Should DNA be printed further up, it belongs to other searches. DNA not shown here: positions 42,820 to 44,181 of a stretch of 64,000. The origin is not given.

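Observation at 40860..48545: Tandem array of four secreted-protein genes with homogenised ends and divergent C-terminal cassettes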

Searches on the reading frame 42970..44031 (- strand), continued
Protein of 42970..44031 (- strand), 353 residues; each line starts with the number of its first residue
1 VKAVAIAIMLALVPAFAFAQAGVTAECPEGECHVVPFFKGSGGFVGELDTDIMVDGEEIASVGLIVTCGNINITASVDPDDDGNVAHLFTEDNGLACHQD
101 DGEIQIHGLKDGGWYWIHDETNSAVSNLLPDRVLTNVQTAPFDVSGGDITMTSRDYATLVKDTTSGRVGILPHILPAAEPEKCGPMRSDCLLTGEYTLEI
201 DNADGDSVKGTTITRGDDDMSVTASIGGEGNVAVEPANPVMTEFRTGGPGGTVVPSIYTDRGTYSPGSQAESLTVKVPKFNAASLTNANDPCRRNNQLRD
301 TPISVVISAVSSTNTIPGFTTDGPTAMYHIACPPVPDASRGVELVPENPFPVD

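Call 44: search_protein_families(library=pfam, proteins=[L002:8220-9488:+, L002:522-3143:+, L002:16508-18079:+, L002:3990-4547:+, L002:14792-15601:+, L004:14511-15596:+], max_evalue=0.01)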
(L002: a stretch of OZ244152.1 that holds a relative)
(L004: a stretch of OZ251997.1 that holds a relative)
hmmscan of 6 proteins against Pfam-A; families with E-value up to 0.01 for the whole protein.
L002:8220-9488:+ (423 aa): 1 family
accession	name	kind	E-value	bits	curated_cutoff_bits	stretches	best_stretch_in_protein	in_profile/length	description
PF09994.14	T6SS_Tle1-like_cat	-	1.1e-65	222.3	27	1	36-308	1-285/287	T6SS, Phospholipase effector Tle1-like, catalytic domain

L002:522-3143:+ (874 aa): 9 families
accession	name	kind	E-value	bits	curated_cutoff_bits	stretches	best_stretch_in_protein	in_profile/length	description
PF00326.27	Peptidase_S9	-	1.5e-48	165.6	22.6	1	653-858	4-211/213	Prolyl oligopeptidase family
PF20434.5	BD-FAE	-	1.6e-10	41.3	26.8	1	632-817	11-215/215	BD-FAE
PF01738.24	DLH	-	1.1e-09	38.7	21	1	695-842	79-194/217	Dienelactone hydrolase family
PF07859.19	Abhydrolase_3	-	1e-06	29.1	25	1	694-836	49-208/210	alpha/beta hydrolase fold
PF12146.15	Hydrolase_4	-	0.0001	22.1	27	0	790-821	190-221/239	Serine aminopeptidase, S33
PF02129.25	Peptidase_S15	-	0.0016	18.7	23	0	771-834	202-260/262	X-Pro dipeptidyl-peptidase (S15 family)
PF05705.20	DUF829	-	0.0029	17.9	25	1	789-835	178-224/242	Eukaryotic protein of unknown function (DUF829)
PF07676.18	PD40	-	0.0063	16.9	20.9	0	352-366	13-27/38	WD40-like Beta Propeller Repeat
PF05448.18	AXE1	-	0.009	15.2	21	0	695-744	158-207/321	Acetyl xylan esterase (AXE1)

L002:16508-18079:+ (524 aa): 1 family
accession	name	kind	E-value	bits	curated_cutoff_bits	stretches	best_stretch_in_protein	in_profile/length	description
PF13527.13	Acetyltransf_9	-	0.00051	20.5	25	1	193-293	2-97/127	Acetyltransferase (GNAT) domain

L002:3990-4547:+ (186 aa): 2 families
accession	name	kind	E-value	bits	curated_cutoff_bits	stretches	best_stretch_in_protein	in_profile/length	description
PF02036.22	SCP2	-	3.8e-19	69.4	21.3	1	95-184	12-101/101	SCP-2 sterol transfer family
PF14864.11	Alkyl_sulf_C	-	0.00013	22.6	27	1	82-179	12-109/125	Alkyl sulfatase C-terminal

L002:14792-15601:+ (270 aa): 1 family
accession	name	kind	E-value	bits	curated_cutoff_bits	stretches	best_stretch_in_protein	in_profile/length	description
PF01061.29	ABC2_membrane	-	2.7e-12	47.1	26.9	1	23-232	4-210/211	ABC-2 type transporter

L004:14511-15596:+ (362 aa): 3 families
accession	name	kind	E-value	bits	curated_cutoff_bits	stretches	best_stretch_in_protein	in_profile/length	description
PF00535.33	Glycos_transf_2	-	7.2e-14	52.5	23.3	1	21-132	2-114/168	Glycosyl transferase family 2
PF13641.12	Glyco_tranf_2_3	-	1e-11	45.8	27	1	19-260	3-227/230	Glycosyltransferase like family 2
PF13632.12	Glyco_trans_2_3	-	0.0007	19.9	27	0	102-274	2-142/198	Glycosyl transferase family group 2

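Call 46: search_protein_families(library=pfam, proteins=[P0222, P0215, P0244, P0174, P0220, P0221, P0209, P0214], max_evalue=0.001)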
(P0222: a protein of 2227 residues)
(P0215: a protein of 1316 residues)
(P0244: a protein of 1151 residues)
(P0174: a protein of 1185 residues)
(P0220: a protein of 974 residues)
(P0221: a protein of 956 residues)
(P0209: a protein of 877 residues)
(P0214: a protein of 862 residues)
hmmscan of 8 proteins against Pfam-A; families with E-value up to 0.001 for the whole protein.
P0222 (2227 aa): 10 families
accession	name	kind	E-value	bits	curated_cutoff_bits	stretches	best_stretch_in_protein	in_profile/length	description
PF00041.27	fn3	-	7.7e-48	161.1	25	4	423-499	12-80/84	Fibronectin type III domain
PF00028.23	Cadherin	-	2.3e-31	108.5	28.8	3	317-402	2-92/93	Cadherin domain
PF00082.27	Peptidase_S8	-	7e-29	101.5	21.8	1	1436-1712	1-288/288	Subtilase family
PF16656.11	Pur_ac_phosph_N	-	1.7e-23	83.5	30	1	419-504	8-93/93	Purple acid Phosphatase, N-terminal domain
PF25059.1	FN3_DSCAM-DSCAML_C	-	1.6e-21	76.9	39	1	431-495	10-72/89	DSCAM/DSCAML C-terminal Fn3-like domain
PF01108.23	Tissue_fac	-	3.9e-07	30.3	27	0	431-496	41-107/107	Tissue factor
PF25374.1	Cadherin_FAT4_N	-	2.1e-05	25.2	35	0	339-384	22-66/85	FAT4-like, N-terminal cadherin-like domain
PF01483.27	P_proprotein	-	0.00014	22.4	21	1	1771-1855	4-84/86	Proprotein convertase P-domain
PF00801.26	PKD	-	0.00037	20.9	23.5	0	529-601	11-78/80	PKD domain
PF21605.3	CRLF2-like_D2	-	0.00058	20.3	27.3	0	444-492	30-74/94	Cytokine receptor-like factor 2-like, D2 domain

P0215 (1316 aa): 6 families
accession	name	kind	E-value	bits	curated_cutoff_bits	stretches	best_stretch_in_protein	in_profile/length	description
PF12799.13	LRR_4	-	3.6e-18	65.6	27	3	128-165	1-41/44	Leucine Rich repeats (2 copies)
PF13855.12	LRR_8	-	3.8e-17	62.2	27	2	129-188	2-61/61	Leucine rich repeat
PF03160.20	Calx-beta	-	2.6e-15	56.9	27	1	450-563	6-119/119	Calx-beta domain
PF00560.39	LRR_1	-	1.5e-14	51.4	20.6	0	271-292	2-23/23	Leucine Rich Repeat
PF23598.1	LRR_14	-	3.7e-09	36.2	40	1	120-281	14-179/353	Leucine-rich repeat region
PF25019.1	LRR_R13L1-DRL21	-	8.1e-05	23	27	0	212-253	82-125/127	R13L1/DRL21 LRRs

P0244 (1151 aa): 2 families
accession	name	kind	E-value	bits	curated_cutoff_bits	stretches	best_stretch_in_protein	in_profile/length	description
PF00082.27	Peptidase_S8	-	1.7e-39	136.3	21.8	1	259-545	1-281/288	Subtilase family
PF01483.27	P_proprotein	-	5.6e-11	42.8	21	1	663-698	1-36/86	Proprotein convertase P-domain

P0174 (1185 aa): 3 families
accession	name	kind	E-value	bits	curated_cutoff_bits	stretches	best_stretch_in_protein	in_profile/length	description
PF00932.25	LTD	-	5.2e-15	56.2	34.3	1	28-131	6-100/109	Lamin Tail Domain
PF03372.29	Exo_endo_phos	-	3.9e-09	37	24.5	1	474-754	7-225/225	Endonuclease/Exonuclease/phosphatase family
PF00041.27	fn3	-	2.6e-08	34.4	25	1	769-853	1-81/84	Fibronectin type III domain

P0220 (974 aa): 0 families

P0221 (956 aa): 1 family
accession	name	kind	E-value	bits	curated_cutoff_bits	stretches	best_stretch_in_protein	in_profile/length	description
PF13583.11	Reprolysin_4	-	7.9e-05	22.8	22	1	321-363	127-163/203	Metallo-peptidase family M12B Reprolysin-like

P0209 (877 aa): 3 families
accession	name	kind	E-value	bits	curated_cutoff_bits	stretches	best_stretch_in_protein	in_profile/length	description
PF00082.27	Peptidase_S8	-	3.3e-35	122.2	21.8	1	3-256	6-278/288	Subtilase family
PF01483.27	P_proprotein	-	3.5e-08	33.9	21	1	338-435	1-85/86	Proprotein convertase P-domain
PF05345.18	He_PIG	-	6.8e-08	33.3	24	1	481-565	4-95/96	Putative Ig domain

P0214 (862 aa): 5 families
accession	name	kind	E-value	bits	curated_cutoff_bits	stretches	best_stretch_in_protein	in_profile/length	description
PF12799.13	LRR_4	-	1.9e-27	95.1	27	3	205-247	1-42/44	Leucine Rich repeats (2 copies)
PF00560.39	LRR_1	-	4.1e-20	68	20.6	0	206-224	1-19/23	Leucine Rich Repeat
PF13855.12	LRR_8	-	6.1e-14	52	27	1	201-240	21-61/61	Leucine rich repeat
PF24141.1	LRR_ComC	-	3.1e-08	34.1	27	1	138-222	194-273/288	EGF-like domain-containing protein ComC LRR domain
PF23598.1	LRR_14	-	1.2e-05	24.7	40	1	151-314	61-230/353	Leucine-rich repeat region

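Call 57: search_solved_structures(query=A2, max_evalue=1)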
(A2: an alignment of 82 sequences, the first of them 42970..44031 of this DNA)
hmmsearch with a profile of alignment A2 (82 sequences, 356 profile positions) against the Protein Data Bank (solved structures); distinct sequences matched with E-value up to 1: 2.
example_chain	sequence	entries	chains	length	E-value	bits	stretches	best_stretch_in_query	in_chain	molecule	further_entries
9vkp_H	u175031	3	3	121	0.9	12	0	150-173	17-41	ATP synthase epsilon chain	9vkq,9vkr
7vil_A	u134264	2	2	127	0.91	11.9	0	150-173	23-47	ATP synthase epsilon chain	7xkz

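Call 73: find_encoding_contigs(protein=P0006, flank=10000, max_places=3)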
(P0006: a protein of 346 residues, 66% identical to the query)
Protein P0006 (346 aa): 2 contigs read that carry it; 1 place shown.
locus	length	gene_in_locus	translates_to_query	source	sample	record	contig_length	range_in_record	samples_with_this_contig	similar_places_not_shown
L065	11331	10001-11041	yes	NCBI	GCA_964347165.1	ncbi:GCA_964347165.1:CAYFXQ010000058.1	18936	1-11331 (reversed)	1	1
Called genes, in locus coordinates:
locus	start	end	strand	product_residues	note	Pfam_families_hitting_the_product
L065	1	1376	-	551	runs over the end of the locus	PF02776:TPP_enzyme_N, PF00205:TPP_enzyme_M, PF02775:TPP_enzyme_C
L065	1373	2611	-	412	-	PF02515:CoA_transf_3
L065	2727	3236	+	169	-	-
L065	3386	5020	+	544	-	-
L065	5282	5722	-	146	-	PF19649:DUF6152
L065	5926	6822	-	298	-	-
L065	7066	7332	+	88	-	-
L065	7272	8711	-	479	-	-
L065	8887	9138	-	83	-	-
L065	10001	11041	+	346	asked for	-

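Call 76: list_cluster_members(proteins=[P0001, P0008, P0032, P0097])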
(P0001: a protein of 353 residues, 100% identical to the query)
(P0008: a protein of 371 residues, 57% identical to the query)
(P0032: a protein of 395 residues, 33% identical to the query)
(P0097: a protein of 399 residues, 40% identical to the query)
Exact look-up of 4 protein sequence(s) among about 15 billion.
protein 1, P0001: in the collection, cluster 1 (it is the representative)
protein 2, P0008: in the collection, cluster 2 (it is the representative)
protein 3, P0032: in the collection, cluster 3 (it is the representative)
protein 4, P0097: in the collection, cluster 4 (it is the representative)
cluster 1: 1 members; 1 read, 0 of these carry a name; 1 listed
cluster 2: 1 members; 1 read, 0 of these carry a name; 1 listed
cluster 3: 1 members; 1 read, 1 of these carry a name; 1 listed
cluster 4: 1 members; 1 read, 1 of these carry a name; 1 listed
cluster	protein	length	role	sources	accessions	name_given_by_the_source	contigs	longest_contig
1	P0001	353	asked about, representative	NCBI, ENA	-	-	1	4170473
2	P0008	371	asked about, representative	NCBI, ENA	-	-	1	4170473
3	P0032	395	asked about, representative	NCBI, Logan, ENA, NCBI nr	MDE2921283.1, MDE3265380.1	MAG: hypothetical protein OYL92_10460 [Acidobacteriota bacterium] | hypothetical protein [Acidobacteriota bacterium]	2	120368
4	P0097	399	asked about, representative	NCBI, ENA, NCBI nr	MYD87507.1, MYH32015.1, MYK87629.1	MAG: hypothetical protein F4018_04380 [Acidobacteria bacterium] | hypothetical protein [Acidobacteriota bacterium]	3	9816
